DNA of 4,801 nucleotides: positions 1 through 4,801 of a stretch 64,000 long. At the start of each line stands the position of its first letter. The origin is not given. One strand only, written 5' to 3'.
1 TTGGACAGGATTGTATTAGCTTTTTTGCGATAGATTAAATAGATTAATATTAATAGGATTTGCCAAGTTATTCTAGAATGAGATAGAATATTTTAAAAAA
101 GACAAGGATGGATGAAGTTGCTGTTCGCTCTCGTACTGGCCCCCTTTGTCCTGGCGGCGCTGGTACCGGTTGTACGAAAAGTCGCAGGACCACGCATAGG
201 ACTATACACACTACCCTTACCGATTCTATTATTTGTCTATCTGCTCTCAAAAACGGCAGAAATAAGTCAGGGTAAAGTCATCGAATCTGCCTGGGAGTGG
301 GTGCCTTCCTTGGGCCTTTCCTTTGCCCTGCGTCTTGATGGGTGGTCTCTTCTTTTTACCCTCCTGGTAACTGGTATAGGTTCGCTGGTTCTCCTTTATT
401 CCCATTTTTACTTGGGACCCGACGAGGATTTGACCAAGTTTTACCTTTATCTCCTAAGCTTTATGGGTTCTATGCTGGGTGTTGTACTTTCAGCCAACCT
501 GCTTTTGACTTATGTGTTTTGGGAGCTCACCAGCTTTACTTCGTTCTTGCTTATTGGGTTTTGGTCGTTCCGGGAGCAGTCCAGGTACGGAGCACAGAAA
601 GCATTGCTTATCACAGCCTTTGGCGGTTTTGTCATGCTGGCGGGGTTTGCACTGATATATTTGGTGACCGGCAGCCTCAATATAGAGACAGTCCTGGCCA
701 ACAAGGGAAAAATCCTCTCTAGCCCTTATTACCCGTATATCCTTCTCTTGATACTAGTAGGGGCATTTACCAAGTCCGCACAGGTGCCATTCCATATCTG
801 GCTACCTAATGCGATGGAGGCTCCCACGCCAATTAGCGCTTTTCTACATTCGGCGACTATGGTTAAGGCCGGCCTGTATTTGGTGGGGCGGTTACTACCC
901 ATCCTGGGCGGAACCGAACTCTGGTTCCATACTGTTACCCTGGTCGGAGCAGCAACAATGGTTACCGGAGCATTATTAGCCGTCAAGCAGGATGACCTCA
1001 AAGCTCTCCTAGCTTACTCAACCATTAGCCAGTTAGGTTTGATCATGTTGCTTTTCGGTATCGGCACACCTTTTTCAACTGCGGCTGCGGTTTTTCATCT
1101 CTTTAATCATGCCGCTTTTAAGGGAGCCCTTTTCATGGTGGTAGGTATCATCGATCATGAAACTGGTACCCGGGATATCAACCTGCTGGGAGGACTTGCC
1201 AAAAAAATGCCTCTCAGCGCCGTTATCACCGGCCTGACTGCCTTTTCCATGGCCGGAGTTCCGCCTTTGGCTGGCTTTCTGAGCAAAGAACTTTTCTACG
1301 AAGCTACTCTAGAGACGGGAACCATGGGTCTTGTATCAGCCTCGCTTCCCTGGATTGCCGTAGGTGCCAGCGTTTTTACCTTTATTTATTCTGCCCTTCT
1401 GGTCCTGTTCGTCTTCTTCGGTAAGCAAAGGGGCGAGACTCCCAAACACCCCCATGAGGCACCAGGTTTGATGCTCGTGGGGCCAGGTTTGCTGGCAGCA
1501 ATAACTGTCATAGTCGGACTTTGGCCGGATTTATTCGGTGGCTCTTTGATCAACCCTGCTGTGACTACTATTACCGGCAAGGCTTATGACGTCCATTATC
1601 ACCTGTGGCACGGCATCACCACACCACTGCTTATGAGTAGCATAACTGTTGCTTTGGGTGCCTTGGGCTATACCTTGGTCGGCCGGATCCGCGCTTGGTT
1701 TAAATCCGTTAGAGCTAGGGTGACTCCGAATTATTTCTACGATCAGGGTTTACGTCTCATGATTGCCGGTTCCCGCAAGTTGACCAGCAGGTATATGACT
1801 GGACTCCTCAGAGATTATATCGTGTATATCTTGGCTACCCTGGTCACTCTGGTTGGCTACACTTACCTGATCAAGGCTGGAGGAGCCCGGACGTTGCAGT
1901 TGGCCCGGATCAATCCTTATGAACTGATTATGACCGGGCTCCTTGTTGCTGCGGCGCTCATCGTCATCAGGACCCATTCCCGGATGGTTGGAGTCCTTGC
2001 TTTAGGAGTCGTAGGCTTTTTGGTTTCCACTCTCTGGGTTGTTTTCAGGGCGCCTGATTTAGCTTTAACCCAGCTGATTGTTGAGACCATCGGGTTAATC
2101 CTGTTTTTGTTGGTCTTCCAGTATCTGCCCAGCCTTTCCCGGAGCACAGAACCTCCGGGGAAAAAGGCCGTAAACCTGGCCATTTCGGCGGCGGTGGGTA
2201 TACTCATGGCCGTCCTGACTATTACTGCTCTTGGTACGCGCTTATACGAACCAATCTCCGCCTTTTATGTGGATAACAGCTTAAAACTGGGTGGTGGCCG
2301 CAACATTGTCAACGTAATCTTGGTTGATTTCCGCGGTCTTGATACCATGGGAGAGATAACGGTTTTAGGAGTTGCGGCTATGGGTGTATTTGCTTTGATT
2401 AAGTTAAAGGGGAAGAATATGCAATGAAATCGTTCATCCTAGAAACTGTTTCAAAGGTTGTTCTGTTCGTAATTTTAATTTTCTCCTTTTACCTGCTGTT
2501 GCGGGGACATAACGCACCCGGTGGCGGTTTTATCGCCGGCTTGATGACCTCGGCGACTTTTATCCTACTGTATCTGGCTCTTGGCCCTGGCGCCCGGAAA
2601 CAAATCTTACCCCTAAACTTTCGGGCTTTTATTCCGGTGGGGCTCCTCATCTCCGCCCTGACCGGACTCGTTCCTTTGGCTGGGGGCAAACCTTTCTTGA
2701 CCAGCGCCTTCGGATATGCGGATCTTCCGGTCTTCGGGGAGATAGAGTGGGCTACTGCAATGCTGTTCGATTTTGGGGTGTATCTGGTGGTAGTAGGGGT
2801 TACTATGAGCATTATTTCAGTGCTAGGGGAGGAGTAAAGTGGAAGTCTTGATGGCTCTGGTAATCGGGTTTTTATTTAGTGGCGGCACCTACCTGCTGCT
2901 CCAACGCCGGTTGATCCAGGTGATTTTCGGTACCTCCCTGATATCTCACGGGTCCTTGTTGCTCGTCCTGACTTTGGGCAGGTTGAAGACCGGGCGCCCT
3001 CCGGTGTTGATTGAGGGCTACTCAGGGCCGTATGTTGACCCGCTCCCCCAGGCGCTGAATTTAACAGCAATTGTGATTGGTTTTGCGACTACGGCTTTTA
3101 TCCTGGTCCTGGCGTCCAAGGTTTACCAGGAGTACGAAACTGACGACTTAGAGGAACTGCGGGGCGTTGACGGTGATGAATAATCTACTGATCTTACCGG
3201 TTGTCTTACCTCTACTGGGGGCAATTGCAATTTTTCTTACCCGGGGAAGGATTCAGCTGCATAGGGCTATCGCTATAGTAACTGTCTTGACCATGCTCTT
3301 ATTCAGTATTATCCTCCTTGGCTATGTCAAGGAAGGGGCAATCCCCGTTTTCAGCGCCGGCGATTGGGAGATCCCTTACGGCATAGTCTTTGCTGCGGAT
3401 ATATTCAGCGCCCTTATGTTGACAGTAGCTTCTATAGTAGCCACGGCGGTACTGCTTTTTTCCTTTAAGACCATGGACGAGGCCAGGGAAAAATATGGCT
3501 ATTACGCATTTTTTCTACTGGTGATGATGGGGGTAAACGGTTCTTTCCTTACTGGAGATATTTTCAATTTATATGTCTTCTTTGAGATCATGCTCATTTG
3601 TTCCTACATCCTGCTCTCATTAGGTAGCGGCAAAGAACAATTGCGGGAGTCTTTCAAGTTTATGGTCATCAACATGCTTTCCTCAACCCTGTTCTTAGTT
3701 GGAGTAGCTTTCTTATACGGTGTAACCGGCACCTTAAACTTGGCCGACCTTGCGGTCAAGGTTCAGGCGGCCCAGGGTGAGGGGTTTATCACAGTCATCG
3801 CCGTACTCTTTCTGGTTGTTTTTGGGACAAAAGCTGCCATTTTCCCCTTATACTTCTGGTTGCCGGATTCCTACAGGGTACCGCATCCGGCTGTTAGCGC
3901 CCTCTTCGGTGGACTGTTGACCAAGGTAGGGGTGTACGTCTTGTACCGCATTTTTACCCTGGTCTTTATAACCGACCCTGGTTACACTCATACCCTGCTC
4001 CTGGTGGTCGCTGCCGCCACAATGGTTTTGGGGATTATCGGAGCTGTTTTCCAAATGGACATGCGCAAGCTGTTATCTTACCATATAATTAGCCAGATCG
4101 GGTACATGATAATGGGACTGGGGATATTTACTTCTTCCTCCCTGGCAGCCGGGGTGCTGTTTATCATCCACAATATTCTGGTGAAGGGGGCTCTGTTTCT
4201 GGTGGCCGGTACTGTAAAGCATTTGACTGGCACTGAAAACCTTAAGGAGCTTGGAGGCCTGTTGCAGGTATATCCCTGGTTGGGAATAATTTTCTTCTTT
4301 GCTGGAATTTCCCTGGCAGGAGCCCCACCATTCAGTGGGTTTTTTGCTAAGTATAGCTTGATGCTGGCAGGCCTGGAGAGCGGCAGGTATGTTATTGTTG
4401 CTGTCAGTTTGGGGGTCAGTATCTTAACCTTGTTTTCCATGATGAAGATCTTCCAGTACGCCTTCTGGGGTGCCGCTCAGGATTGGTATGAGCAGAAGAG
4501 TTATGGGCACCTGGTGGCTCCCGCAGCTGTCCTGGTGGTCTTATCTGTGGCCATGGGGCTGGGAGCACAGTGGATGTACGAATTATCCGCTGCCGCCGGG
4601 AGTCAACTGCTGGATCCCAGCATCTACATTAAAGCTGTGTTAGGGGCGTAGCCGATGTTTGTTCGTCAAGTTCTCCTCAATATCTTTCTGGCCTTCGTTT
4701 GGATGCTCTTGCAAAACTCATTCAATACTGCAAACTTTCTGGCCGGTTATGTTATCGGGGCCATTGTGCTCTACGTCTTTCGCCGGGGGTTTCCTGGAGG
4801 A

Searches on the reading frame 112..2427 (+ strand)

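Call 59: search_protein_families(library=pfam, proteins=[window:112-2427:+], max_evalue=0.001)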
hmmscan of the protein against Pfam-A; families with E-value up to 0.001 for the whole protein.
window:112-2427:+ (771 aa): 5 families
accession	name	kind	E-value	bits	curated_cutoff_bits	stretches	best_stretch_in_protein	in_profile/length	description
PF00361.26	Proton_antipo_M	-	1.6e-70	238.1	21.5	1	127-410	1-286/294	NADH:quinone oxidoreductase/Mrp antiporter, TM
PF20501.3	MbhE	-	4.1e-22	78.5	27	1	686-764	4-82/98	MBH, subunit E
PF13244.11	MbhD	-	3.6e-18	65.9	27.2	1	610-673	2-66/67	MBH, subunit D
PF00662.26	Proton_antipo_N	-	1e-09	38.6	24.5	1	64-111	4-51/51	NADH-Ubiquinone oxidoreductase (complex I), chain 5 N-terminus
PF00499.25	Oxidored_q3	-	0.0004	20.6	33.2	1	615-710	2-97/146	NADH-ubiquinone/plastoquinone oxidoreductase chain 6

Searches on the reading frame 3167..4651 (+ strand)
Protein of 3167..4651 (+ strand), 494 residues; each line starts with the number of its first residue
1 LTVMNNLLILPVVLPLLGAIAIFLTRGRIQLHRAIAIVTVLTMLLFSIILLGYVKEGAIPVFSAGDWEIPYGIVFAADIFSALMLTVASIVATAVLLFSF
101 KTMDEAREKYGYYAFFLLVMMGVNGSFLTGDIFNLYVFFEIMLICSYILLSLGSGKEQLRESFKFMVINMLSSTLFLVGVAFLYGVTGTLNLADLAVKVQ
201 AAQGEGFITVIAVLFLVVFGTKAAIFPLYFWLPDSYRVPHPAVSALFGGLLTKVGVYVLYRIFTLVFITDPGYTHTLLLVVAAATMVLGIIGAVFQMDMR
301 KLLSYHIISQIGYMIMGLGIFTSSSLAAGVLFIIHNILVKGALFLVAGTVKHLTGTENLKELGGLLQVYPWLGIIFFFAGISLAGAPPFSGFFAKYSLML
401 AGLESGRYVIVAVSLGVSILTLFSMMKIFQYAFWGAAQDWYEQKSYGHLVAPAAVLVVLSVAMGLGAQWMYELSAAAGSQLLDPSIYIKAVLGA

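Call 59: search_protein_families(library=pfam, proteins=[window:3167-4651:+], max_evalue=0.001)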
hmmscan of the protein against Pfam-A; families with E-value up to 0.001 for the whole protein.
window:3167-4651:+ (494 aa): 3 families
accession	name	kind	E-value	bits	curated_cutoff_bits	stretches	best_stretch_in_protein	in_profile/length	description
PF00361.26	Proton_antipo_M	-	1.5e-54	185.6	21.5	1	131-421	3-294/294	NADH:quinone oxidoreductase/Mrp antiporter, TM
PF10125.14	NADHdeh_related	-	6.6e-05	22.9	27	1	120-239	78-192/218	NADH dehydrogenase I, subunit N related protein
PF00662.26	Proton_antipo_N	-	0.00011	22.4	24.5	1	73-113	11-48/51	NADH-Ubiquinone oxidoreductase (complex I), chain 5 N-terminus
